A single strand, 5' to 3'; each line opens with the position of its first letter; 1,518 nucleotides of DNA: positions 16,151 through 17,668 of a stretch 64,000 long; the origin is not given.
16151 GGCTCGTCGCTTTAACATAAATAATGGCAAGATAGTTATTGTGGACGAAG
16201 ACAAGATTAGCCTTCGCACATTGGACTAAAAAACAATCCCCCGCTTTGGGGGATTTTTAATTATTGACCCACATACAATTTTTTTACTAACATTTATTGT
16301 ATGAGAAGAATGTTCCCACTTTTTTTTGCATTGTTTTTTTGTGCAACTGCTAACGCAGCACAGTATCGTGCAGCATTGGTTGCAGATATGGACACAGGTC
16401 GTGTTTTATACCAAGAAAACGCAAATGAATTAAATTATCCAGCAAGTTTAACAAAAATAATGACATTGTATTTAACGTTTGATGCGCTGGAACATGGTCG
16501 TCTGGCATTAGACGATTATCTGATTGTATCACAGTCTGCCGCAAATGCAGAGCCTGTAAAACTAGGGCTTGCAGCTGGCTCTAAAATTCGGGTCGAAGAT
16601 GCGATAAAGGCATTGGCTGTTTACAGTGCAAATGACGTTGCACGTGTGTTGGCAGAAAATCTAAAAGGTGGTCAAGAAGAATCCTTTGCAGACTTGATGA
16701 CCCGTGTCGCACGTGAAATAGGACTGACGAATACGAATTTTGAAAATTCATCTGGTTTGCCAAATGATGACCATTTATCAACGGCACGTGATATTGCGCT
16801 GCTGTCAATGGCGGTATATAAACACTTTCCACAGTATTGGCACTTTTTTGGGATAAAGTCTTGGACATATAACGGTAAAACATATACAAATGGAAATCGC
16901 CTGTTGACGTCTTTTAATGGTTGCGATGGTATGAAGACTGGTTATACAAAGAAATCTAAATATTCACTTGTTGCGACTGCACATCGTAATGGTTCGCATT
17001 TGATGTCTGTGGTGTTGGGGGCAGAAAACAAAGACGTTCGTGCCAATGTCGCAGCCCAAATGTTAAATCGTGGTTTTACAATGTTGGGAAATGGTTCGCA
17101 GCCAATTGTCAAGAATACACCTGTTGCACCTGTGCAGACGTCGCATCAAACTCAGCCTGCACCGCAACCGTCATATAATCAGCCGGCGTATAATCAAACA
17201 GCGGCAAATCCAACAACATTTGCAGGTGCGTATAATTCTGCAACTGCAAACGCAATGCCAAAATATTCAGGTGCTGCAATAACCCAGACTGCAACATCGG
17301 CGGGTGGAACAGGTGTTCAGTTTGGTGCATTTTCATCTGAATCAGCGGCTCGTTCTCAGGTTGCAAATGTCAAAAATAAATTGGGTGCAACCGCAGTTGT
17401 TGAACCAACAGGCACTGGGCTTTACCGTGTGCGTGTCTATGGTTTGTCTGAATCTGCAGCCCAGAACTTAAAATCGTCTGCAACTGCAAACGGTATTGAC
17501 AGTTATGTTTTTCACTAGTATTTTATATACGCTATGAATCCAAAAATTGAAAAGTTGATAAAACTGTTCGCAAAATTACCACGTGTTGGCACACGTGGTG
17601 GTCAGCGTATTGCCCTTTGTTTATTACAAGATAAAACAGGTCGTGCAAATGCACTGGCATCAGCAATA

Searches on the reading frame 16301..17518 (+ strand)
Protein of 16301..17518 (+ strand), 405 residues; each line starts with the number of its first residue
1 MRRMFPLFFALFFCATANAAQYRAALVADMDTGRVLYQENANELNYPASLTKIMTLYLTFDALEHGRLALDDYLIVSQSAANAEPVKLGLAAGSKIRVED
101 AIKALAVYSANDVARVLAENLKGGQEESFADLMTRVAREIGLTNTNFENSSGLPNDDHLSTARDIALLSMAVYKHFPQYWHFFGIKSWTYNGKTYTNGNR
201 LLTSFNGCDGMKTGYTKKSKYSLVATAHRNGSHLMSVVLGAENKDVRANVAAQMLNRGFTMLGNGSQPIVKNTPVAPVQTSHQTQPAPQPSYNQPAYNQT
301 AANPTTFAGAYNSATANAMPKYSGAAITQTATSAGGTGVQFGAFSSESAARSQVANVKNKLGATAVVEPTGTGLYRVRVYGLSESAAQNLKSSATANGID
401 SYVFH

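Call 3: search_protein_families(library=pfam, proteins=[window:16301-17518:+], max_evalue=1)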
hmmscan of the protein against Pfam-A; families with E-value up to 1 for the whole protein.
window:16301-17518:+ (405 aa): 4 families
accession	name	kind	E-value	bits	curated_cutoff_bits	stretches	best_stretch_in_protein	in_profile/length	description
PF00768.25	Peptidase_S11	-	9.7e-59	199.2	27.6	1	19-242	9-238/239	D-alanyl-D-alanine carboxypeptidase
PF13354.11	Beta-lactamase2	-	2.5e-12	47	22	1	26-173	3-147/214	Beta-lactamase enzyme family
PF05036.18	SPOR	-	3e-09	37.5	21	1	335-403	3-74/76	SPOR domain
PF02113.21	Peptidase_S13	-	0.00058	19.2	22.8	1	24-63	20-59/444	D-Ala-D-Ala carboxypeptidase 3 (S13) family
